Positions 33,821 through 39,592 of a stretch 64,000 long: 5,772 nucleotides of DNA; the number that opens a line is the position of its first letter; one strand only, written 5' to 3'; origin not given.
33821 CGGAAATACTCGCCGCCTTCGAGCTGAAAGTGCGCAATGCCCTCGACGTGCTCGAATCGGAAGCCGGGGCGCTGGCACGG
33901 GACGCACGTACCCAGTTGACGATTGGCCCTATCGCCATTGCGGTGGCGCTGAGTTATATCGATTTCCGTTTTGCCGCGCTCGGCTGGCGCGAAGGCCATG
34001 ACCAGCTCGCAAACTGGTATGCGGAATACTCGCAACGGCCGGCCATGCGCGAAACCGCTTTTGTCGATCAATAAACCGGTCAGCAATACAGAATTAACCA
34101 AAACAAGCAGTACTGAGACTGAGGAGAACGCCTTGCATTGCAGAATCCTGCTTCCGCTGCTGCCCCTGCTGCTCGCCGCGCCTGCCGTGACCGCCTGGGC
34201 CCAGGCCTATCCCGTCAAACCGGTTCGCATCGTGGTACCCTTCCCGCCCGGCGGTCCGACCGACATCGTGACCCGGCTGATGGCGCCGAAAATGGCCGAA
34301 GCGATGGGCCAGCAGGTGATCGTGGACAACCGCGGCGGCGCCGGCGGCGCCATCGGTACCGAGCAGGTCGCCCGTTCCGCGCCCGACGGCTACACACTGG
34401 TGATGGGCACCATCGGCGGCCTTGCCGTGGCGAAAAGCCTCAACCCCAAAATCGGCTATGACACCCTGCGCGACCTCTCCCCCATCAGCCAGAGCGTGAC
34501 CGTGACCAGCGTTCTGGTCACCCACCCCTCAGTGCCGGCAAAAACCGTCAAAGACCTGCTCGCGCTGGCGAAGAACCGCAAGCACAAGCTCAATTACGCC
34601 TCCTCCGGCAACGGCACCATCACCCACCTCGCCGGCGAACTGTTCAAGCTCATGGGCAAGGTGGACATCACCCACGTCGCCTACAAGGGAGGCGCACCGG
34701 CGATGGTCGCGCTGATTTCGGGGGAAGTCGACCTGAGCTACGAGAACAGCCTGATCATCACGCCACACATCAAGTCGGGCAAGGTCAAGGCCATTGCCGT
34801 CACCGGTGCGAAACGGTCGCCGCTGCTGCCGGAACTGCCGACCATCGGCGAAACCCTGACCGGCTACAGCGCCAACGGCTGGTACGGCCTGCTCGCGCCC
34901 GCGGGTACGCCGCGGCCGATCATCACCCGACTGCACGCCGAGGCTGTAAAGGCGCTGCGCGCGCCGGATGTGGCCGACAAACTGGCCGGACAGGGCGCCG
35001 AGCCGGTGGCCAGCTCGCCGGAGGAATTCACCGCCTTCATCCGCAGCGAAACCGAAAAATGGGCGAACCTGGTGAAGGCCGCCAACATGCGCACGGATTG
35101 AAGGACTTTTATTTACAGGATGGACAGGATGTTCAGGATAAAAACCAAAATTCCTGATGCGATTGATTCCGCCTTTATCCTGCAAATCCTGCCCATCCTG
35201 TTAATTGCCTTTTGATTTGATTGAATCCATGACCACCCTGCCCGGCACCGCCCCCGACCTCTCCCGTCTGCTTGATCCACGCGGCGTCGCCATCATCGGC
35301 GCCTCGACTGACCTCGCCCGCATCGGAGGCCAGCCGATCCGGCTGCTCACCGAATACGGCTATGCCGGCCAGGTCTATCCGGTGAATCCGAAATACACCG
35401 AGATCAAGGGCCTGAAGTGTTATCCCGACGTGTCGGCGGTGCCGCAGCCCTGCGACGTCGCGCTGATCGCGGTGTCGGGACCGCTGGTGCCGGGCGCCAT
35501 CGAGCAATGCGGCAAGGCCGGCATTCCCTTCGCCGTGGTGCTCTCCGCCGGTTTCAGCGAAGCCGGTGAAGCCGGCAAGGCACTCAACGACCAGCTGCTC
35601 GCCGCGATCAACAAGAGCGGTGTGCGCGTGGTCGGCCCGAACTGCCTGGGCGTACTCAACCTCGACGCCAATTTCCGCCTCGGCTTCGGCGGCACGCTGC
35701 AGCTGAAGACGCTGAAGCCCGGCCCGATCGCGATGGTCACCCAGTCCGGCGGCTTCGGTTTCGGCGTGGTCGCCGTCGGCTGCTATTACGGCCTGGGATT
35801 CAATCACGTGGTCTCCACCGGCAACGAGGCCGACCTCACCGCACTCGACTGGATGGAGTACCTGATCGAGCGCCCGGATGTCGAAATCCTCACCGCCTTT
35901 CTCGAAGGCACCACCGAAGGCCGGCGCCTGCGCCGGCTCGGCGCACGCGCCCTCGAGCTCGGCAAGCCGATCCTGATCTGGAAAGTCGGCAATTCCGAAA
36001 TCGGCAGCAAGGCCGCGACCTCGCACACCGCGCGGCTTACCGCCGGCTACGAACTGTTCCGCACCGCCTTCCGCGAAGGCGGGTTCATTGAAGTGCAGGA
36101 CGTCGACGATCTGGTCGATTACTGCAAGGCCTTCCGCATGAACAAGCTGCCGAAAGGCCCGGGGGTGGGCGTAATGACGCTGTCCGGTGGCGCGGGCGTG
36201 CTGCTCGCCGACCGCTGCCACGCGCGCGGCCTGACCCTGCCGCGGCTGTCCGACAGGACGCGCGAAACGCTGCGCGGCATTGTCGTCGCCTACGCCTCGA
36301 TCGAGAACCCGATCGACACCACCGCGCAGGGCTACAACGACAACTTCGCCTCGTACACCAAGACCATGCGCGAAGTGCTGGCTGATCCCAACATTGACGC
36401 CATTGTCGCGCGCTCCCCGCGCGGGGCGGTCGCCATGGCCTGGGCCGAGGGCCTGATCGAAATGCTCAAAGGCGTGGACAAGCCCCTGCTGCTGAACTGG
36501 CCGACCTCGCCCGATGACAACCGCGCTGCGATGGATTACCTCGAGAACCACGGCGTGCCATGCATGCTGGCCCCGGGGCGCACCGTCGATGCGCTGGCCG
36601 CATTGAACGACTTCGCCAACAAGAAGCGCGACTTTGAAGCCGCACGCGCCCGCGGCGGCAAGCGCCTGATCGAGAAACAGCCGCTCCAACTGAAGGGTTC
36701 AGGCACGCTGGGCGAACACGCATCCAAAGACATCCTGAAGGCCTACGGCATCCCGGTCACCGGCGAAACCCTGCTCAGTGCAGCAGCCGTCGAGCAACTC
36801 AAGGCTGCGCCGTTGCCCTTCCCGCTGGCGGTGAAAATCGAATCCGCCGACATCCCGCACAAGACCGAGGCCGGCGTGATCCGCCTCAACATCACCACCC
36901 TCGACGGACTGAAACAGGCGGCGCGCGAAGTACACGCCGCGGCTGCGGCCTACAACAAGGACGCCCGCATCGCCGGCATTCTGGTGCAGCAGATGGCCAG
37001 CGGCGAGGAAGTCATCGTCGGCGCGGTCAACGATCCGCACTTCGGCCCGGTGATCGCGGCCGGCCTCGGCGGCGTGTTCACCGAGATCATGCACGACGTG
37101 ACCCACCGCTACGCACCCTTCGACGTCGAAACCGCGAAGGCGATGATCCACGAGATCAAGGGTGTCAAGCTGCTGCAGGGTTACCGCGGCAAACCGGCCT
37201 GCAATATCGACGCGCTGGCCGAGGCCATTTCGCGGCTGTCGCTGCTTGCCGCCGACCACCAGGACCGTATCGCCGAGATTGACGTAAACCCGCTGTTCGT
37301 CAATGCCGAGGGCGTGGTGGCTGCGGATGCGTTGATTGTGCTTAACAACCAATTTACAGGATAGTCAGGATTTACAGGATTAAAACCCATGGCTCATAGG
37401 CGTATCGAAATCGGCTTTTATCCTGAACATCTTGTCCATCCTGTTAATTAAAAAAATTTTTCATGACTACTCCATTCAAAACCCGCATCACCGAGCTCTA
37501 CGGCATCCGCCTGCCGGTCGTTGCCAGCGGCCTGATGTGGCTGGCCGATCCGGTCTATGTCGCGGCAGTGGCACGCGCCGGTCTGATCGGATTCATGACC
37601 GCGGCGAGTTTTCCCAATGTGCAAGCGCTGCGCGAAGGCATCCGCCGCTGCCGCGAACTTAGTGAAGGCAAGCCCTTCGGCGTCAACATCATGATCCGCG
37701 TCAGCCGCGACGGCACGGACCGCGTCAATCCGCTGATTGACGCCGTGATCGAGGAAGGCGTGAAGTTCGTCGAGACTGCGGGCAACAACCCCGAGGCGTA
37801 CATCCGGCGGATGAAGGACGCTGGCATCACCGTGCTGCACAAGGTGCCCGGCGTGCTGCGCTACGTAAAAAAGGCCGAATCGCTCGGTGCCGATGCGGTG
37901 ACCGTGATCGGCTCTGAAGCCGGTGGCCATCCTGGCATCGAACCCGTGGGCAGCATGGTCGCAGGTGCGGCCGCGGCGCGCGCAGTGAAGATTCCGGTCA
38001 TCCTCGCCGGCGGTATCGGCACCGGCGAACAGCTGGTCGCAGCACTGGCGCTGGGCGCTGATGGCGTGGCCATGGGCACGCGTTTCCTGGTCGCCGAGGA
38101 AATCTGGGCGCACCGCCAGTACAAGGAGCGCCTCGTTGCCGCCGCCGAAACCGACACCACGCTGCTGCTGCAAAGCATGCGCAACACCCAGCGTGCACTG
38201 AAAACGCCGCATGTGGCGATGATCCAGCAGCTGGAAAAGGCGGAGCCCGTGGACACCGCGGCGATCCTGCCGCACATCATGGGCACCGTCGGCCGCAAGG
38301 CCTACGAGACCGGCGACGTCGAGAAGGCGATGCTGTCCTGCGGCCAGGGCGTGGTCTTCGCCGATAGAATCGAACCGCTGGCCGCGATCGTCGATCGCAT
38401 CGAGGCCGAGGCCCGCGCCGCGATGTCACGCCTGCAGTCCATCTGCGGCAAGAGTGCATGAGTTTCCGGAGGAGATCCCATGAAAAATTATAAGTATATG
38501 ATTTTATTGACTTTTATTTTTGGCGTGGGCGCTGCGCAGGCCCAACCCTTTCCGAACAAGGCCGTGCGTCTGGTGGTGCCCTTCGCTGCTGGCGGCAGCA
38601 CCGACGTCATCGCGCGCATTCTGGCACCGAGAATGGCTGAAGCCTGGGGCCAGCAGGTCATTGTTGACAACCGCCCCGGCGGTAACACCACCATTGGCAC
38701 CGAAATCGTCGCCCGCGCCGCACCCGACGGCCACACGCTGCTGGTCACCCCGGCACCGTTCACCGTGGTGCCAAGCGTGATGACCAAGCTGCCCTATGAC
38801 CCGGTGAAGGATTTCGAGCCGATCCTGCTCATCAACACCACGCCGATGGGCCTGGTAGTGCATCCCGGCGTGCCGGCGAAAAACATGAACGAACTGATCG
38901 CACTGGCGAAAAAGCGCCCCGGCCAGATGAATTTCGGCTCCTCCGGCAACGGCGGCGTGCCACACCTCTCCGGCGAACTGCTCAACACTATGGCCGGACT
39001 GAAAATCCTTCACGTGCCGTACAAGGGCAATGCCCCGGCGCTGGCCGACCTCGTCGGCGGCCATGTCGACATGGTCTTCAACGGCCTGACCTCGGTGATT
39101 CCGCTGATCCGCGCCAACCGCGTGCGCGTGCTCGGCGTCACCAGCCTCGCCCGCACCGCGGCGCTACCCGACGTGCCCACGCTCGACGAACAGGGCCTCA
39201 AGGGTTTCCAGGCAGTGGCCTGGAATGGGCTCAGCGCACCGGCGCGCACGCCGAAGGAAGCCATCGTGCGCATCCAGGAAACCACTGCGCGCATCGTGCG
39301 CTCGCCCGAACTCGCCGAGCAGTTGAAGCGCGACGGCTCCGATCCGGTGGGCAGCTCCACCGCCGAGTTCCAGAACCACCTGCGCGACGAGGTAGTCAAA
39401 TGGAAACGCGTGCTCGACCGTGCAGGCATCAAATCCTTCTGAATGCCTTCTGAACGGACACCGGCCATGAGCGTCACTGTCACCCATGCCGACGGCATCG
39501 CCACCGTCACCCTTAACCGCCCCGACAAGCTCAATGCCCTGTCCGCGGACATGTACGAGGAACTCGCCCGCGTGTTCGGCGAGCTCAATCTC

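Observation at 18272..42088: Family of six A+T-rich compound palindromes built from 9-bp-spaced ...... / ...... hexamer arrays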

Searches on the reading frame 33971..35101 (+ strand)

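Call 60: search_protein_families(library=pfam, proteins=[window:33971-35101:+], max_evalue=0.00001)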
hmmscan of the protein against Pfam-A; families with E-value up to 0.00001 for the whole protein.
window:33971-35101:+ (376 aa): 1 family
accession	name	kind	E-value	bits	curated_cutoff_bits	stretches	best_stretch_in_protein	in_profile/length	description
PF03401.19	TctC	-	8.6e-71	239.1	27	1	100-372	1-273/274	Tripartite tricarboxylate transporter family receptor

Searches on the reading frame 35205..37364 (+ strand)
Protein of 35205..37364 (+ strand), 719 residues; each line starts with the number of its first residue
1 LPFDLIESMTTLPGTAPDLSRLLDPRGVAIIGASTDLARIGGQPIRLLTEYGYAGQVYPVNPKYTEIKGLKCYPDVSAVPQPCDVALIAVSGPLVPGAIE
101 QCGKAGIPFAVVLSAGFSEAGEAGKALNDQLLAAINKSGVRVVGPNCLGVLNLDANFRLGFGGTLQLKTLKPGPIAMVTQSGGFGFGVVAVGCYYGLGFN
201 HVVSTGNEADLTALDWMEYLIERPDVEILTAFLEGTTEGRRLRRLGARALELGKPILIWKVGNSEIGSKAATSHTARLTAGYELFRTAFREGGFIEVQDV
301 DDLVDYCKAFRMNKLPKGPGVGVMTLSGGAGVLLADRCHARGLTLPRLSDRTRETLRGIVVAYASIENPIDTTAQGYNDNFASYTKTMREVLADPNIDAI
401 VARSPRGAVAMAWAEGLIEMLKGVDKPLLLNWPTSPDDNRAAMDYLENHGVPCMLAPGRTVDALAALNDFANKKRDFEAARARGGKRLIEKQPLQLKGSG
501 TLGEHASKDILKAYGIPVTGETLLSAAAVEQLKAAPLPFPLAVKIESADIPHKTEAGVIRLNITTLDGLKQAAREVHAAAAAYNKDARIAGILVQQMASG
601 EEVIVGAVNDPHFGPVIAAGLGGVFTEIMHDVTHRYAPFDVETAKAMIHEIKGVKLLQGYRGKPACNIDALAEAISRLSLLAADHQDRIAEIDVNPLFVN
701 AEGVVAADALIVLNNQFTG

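Call 60: search_protein_families(library=pfam, proteins=[window:35205-37364:+], max_evalue=0.00001)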
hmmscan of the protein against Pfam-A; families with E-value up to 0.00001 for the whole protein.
window:35205-37364:+ (719 aa): 5 families
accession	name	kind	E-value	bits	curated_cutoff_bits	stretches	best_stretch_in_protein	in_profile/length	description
PF13549.11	ATP-grasp_5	-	2.3e-64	217.2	27.6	1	498-713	6-221/221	ATP-grasp domain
PF13607.11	Succ_CoA_lig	-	1.2e-37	129.1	27.4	1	172-310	1-138/138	Succinyl-CoA ligase like flavodoxin domain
PF13380.12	CoA_binding_2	-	3.2e-21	76.4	22.8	1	28-151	3-114/116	CoA binding domain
PF02629.25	CoA_binding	-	8.9e-11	42.9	22.3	1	27-116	5-97/97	CoA binding domain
PF19045.5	Ligase_CoA_2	-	2.2e-10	41.2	23.7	1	323-454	3-137/162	Ligase-CoA domain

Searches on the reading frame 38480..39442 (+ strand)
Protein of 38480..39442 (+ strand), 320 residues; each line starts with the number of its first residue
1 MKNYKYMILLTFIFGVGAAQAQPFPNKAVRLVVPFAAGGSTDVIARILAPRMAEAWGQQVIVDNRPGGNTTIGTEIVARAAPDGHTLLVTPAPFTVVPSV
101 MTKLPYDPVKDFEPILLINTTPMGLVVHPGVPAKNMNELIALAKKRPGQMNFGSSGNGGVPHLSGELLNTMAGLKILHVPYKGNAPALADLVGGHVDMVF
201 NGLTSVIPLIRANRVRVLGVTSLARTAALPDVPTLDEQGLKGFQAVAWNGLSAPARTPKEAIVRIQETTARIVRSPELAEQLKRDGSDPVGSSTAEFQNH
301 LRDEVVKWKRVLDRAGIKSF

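Call 60: search_protein_families(library=pfam, proteins=[window:38480-39442:+], max_evalue=0.00001)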
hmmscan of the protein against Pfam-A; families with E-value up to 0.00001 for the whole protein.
window:38480-39442:+ (320 aa): 1 family
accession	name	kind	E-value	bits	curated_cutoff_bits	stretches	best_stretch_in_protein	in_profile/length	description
PF03401.19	TctC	-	1.4e-77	261.4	27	1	44-316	1-273/274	Tripartite tricarboxylate transporter family receptor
